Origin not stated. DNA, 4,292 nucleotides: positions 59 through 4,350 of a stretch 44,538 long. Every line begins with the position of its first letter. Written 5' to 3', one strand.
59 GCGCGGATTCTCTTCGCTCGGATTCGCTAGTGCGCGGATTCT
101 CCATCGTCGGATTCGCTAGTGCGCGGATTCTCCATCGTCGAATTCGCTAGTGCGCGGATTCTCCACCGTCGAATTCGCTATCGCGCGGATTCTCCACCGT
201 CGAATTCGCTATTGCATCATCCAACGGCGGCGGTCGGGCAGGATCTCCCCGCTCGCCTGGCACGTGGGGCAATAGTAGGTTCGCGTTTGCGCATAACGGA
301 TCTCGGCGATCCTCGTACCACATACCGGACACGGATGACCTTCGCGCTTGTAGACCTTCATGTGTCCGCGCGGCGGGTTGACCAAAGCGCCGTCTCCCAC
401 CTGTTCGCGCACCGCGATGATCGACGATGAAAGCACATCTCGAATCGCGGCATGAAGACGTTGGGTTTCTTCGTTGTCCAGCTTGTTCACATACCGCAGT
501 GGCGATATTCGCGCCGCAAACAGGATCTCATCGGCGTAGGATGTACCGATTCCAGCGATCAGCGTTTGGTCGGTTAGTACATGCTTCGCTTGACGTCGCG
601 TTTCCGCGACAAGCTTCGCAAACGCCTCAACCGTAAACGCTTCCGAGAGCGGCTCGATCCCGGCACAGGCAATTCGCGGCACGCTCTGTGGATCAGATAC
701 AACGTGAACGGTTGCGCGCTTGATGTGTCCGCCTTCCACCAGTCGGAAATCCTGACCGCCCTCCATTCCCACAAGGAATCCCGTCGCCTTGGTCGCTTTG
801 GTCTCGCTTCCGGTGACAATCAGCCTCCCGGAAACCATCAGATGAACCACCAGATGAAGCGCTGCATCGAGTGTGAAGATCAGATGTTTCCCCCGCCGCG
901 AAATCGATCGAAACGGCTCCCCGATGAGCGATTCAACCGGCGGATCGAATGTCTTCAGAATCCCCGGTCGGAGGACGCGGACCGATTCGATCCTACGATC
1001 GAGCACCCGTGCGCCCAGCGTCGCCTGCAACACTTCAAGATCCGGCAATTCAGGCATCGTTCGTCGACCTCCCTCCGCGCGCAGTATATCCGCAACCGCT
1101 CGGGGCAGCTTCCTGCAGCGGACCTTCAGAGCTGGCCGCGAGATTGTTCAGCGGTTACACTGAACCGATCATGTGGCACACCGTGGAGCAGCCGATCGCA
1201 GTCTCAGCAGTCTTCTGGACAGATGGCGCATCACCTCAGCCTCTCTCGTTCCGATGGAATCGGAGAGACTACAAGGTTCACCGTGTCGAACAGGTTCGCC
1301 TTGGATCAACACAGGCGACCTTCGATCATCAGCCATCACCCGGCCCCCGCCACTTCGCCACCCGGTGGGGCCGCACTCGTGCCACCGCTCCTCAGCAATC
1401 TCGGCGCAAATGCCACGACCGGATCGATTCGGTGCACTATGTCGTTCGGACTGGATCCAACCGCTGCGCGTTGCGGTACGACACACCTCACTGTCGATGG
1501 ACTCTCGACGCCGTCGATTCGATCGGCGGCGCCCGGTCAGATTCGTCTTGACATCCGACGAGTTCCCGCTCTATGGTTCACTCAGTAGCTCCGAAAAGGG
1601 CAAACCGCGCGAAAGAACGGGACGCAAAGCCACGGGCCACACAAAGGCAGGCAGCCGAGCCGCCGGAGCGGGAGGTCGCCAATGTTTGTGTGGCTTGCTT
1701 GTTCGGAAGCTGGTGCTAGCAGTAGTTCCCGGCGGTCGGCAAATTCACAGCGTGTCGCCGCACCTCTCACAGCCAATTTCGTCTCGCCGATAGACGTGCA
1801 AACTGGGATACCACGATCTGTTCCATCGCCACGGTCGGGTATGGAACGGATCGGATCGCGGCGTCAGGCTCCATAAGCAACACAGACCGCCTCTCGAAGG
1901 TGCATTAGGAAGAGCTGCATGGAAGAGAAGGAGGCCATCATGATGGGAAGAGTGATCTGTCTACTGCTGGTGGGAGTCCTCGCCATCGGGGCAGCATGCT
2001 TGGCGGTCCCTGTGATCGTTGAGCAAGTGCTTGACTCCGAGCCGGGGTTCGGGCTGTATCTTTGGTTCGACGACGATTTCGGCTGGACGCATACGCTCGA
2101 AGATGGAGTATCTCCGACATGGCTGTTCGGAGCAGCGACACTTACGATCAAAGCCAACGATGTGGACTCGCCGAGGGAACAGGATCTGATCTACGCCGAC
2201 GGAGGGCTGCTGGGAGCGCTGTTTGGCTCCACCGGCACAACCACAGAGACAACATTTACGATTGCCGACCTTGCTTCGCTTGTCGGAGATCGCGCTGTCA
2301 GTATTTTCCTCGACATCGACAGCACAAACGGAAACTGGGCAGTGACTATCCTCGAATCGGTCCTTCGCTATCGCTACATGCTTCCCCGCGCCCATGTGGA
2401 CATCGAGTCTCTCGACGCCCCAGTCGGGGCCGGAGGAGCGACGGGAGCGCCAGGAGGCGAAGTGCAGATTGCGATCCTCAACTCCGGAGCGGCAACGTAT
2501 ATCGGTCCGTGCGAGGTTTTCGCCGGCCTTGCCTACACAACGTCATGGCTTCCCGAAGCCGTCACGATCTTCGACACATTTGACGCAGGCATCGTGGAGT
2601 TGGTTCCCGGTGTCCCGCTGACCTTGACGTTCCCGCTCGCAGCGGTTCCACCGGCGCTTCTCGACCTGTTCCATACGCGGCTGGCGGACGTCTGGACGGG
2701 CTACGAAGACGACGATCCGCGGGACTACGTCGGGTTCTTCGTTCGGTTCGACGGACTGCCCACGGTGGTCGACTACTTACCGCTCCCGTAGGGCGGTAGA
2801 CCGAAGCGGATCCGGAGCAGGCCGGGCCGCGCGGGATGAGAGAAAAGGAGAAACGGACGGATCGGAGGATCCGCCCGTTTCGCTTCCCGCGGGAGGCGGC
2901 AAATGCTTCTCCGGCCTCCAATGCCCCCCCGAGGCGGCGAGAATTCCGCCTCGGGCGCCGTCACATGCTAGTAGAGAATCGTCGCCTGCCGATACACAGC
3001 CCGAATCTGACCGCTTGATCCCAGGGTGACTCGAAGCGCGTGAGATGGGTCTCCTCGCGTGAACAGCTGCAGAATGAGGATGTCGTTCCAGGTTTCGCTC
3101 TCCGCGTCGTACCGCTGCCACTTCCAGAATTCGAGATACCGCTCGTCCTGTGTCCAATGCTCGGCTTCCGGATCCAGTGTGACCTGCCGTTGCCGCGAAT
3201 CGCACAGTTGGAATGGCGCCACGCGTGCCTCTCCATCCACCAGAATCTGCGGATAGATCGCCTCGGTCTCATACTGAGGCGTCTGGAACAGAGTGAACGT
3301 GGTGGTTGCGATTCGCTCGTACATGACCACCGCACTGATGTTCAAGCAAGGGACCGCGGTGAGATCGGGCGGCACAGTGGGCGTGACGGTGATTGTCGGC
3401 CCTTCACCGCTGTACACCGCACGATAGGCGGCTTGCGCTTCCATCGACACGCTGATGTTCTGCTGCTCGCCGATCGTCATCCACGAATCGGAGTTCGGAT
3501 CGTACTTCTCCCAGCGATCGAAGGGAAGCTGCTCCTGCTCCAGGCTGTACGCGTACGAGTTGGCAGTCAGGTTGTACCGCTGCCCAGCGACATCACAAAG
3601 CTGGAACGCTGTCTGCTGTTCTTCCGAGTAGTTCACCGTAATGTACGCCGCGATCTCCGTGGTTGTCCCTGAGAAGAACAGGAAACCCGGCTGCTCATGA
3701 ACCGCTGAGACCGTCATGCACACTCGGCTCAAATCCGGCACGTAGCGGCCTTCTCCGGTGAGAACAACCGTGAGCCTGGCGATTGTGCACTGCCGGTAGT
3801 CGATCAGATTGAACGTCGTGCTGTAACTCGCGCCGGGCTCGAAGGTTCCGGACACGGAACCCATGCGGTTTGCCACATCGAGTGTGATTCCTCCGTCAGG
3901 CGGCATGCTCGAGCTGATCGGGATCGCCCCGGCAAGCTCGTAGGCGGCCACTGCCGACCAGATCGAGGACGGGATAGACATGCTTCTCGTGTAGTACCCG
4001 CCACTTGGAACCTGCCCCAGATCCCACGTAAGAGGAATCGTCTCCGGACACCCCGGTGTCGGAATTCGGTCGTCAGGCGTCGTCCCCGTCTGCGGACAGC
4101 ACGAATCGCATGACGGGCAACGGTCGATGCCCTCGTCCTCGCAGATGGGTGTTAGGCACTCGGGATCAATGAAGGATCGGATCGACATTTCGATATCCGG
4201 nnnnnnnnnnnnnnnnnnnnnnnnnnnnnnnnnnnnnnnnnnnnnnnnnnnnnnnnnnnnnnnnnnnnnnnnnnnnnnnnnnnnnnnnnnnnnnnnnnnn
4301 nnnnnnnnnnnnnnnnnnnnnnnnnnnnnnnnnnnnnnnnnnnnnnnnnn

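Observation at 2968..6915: Giant secreted protein with about 430 consecutive (Ala-X) dipeptides in a single unbroken register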

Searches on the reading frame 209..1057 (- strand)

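Call 9: search_protein_families(library=pfam, proteins=[window:209-1057:-], max_evalue=0.001)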
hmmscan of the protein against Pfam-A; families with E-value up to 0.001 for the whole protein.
window:209-1057:- (282 aa): 3 families
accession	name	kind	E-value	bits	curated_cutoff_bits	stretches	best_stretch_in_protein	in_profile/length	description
PF06831.19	H2TH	-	5.6e-23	81.2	34.7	1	133-214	2-83/93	Formamidopyrimidine-DNA glycosylase H2TH domain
PF01149.29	Fapy_DNA_glyco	-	3.2e-20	73.4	25.5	1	1-107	1-109/117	Formamidopyrimidine-DNA glycosylase N-terminal domain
PF06827.20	zf-FPG_IleRS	-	1.8e-07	31.3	21.3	1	240-267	1-28/30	Zinc finger found in FPG and IleRS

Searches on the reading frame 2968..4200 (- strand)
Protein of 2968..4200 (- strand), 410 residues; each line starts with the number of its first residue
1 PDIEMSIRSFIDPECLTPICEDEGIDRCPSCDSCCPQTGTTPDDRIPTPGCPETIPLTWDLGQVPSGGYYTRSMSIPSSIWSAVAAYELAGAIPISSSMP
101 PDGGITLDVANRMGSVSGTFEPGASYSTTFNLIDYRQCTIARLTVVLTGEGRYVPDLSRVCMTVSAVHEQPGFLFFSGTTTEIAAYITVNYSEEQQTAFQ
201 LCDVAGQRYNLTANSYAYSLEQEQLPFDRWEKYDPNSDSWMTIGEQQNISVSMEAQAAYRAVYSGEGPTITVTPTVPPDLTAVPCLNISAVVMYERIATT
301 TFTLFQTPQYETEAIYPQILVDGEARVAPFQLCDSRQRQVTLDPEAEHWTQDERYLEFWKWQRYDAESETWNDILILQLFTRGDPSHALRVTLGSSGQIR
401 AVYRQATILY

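Call 11: find_homologous_proteins(query=window:2968-4200:-, max_evalue=0.001)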
Query window:2968-4200:- (410 aa): 9 proteins with E <= 0.001 among 2635 candidates.
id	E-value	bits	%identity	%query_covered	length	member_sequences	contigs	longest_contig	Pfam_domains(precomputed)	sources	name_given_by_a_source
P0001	1.9e-101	358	46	100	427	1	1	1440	-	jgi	jgi:hypothetical protein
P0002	5.2e-96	340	43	100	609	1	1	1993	-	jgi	jgi:hypothetical protein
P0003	4.6e-91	324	44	100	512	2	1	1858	-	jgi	jgi:hypothetical protein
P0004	3.4e-90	321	42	98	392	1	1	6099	-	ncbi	ncbi:MAG: hypothetical protein V3T03_07405, partial [Candidatus Bipolaricaulota bacterium]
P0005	3.0e-85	305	43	93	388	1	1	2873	-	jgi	-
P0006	1.1e-84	303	40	100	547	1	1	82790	-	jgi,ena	-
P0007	3.7e-82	294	46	81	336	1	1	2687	-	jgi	-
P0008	2.1e-77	279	50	73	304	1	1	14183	-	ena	-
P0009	1.9e-76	276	40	100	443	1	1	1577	-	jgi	jgi:hypothetical protein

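Call 14: find_encoding_contigs(protein=P0006, flank=10000, max_places=4)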
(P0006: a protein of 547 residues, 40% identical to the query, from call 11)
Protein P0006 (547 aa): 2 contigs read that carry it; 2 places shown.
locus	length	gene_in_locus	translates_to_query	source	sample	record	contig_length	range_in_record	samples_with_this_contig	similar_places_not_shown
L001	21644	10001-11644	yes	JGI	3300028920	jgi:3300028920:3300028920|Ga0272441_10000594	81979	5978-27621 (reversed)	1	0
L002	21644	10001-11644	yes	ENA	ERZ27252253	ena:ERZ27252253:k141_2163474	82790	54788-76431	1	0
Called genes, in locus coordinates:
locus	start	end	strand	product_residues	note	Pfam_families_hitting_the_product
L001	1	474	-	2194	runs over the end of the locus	PF16640:Big_3_5, PF18884:TSP3_bac (weak)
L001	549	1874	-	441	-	-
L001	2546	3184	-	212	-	-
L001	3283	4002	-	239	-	PF20582:UPF0758_N, PF04002:RadC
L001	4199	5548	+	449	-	PF00082:Peptidase_S8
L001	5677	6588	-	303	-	PF00152:tRNA-synt_2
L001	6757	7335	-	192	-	-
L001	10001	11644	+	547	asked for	-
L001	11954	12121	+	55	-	-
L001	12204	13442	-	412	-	PF07690:MFS_1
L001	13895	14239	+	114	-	PF14248:DUF4345 (weak)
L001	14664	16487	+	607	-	PF05960:DUF885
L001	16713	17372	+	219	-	-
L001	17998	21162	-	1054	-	PF13750:Big_3_3 (faint), PF02494:HYR, PF07523:Big_3 (faint), PF18981:InlK_D3 (faint), PF16403:Bact_surface_Ig-like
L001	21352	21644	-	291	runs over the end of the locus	PF00892:EamA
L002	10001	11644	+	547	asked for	-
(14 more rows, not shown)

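Call 15: find_encoding_contigs(protein=P0008, flank=10000, max_places=4)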
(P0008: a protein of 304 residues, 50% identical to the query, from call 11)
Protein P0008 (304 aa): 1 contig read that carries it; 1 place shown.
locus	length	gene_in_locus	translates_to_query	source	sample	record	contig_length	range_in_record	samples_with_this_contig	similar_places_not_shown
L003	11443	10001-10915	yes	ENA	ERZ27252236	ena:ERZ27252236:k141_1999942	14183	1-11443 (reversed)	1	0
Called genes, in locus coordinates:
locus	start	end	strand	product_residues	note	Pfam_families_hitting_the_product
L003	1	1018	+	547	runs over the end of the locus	PF03063:Prismane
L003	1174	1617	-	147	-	PF02915:Rubrerythrin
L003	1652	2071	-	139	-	PF06966:DUF1295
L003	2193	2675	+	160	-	-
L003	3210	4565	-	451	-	PF00365:PFK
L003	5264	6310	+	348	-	PF00486:Trans_reg_C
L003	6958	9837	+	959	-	-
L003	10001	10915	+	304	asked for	-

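Call 45: find_related_loci(query=A3, collection=genome_contigs, flank=6000)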
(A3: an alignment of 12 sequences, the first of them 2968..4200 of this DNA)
Query A3 (410 aa) in genome_contigs; peptide patterns used: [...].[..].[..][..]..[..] (x = any residue, [..] = any of these).
30 stretches matched a pattern; 8 encode a relative of the query (tblastn E <= 1e-3); 8 distinct loci.
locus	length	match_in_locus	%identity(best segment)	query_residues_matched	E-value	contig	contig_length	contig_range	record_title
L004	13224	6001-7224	76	1-410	0e+0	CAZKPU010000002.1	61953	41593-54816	MAG TPA_asm: uncultured Thermotogae bacterium isolate binchicken_co42_504 genome assembly, contig: NODE_312_length_61953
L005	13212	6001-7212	47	1-410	2e-109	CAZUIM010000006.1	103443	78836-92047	MAG TPA_asm: uncultured Thermotogae bacterium isolate SRP332253_co2_3 genome assembly, contig: NODE_132_length_103443_co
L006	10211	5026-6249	46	1-410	1e-107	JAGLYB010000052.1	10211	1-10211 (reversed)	MAG: Candidatus Bipolaricaulota bacterium isolate RS_13_11 ZL320.bin.11.fa_52, whole genome shotgun sequence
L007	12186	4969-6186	46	1-410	7e-106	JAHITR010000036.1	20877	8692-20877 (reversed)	MAG: Candidatus Bipolaricaulota bacterium isolate MM_PC_MetaG.mb.220 MM_PC_MetaG.mb.220_k141_154149, whole genome shotgu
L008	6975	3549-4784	42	1-410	1e-95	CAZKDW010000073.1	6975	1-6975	MAG TPA_asm: uncultured Thermotogae bacterium isolate binchicken_co243_156 genome assembly, contig: NODE_10438_length_69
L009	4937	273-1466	39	1-410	2e-91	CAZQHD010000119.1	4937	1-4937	MAG TPA_asm: uncultured Thermotogae bacterium isolate SRP332253_co2_10 genome assembly, contig: NODE_18800_length_4937_c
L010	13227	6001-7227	80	1-410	0e+0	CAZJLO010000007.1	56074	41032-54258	MAG TPA_asm: uncultured Thermotogae bacterium isolate binchicken_co42_503 genome assembly, contig: NODE_390_length_56074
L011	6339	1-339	47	197-410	8e-24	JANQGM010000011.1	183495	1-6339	MAG: Candidatus Bipolaricaulota bacterium isolate PL23b_bin.46 k99_3242702, whole genome shotgun sequence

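Call 56: predict_structure(alignment_id=A3)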
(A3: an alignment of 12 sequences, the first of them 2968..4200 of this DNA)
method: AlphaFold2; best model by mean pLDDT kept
length: 410 residues; sequences in the alignment: 12
mean_pLDDT: 76.2   pTM: 0.35
mean pLDDT of the five models: 76.2, 75.6, 74.6, 73.7, 73.5
residues with pLDDT >= 90: 143; 70-90: 154; 50-70: 33; < 50: 80
segments of 3 or more residues with pLDDT < 50: 1-44, 154-156, 173-176, 267-279, 377-384, 408-410
pLDDT, mean of each block of 10 residues (from residue 1): 35 35 36 35 51 90 87 91 88 89 89 91 89 90 92 62 93 58 92 91 87 88 89 88 91 89 64 40 83 72 55 92 95 84 89 85 83 61 62 81 68
secondary structure, 60 per line:
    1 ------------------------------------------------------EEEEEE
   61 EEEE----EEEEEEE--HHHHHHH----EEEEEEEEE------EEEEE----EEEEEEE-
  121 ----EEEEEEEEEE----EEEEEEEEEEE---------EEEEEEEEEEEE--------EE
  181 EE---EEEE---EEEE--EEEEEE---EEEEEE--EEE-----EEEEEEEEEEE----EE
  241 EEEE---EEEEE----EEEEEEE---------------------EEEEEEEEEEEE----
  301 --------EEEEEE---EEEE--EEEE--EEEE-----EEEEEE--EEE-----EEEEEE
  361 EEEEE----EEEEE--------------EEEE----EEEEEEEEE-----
elements in order: E55-64 E69-75 H78-84 E89-97 E104-108 E113-119 E125-134 E139-149 E159-170 E179-182 E186-189 E193-196 E199-204 E208-213 E216-218 E224-234 E239-244 E248-252 E257-263 E285-296 E309-314 E318-321 E324-327 E330-333 E339-344 E347-349 E355-365 E370-374 E389-392 E397-405

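Call 60: fold_search(model_id=the predicted structure, library=pdb)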
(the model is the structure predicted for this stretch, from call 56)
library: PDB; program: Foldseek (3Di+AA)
matches with E <= 10: 1322; with E <= 0.001: 28
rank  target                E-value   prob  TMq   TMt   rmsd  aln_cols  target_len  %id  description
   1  8f70                  3.4e-06  0.96  0.12  0.09  24.8       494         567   10  Identification of an Immunodominant region on a Group A Streptococcus T-antigen Reveals Temperature-Dependent Motion in  (released 2023-03-08)
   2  7sqc_F0               3.9e-05  0.96  0.14  0.18  20.7       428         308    9  Ciliary C1 central pair apparatus isolated from Chlamydomonas reinhardtii (released 2022-04-13)
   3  9flx_A                6.7e-05  0.35  0.08  0.10  35.1       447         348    9  CryoEM structure of the fragment-4 (4074-4421) in the grappling hook protein A (GhpA) in the bacterium Aureispira sp.  (released 2024-10-16)
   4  8v2b_B                8.7e-05  0.82  0.14  0.10  30.5       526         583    9  Cryo-EM structure of mouse type II OSM receptor complex: model for full extracellular assembly (released 2024-11-20)
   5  4zpm_A                1.0e-04  0.93  0.16  0.20  24.5       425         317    8  Crystal Structure of Protocadherin Alpha C2 EC1-3 (released 2015-10-28)
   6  4zpm_B                1.4e-04  0.97  0.17  0.21  24.7       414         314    9  Crystal Structure of Protocadherin Alpha C2 EC1-3 (released 2015-10-28)
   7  8dpt_A                1.5e-04  0.84  0.14  0.14  28.0       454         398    8  The structure of the IL-11 signalling complex, with full-length extracellular gp130 (released 2023-11-29)
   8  5ldy_A                2.0e-04  0.90  0.15  0.17  23.5       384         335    9  Structure of Yersinia pseudotuberculosis InvD (released 2017-06-14)
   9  1i1r_A                2.3e-04  0.85  0.13  0.17  20.7       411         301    8  CRYSTAL STRUCTURE OF A CYTOKINE/RECEPTOR COMPLEX (released 2001-03-28)
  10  5uwv_E                2.3e-04  0.84  0.13  0.16  21.3       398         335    9  Crystal structure of Mycobacterium abscessus L,D-transpeptidase 2 (released 2017-08-16)
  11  6dlh                  2.6e-04  1.00  0.18  0.11  15.3       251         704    9  Endo-fucoidan hydrolase MfFcnA4 from glycoside hydrolase family 107 (released 2018-10-03)
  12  8d82_A                3.2e-04  0.72  0.14  0.11  28.4       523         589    8  Cryo-EM structure of human IL-6 signaling complex in detergent: model containing full extracellular domains (released 2023-03-29)
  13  9flp_A                3.8e-04  0.51  0.13  0.07  42.8       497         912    9  CryoEM structure of the neck (1403-2314) in the grappling hook protein A (GhpA) in the bacterium Aureispira sp. CCB-QB (released 2024-10-16)
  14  8v29_B                4.0e-04  0.66  0.14  0.11  29.1       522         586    8  Cryo-EM structure of human type I OSM receptor complex: model for full extracellular assembly (released 2024-11-20)
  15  9fly_A                4.0e-04  0.51  0.12  0.07  43.6       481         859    8  CryoEM structure of the base (4151-5009) in the grappling hook protein A (GhpA) in the bacterium Aureispira sp. CCB-QB (released 2024-10-16)
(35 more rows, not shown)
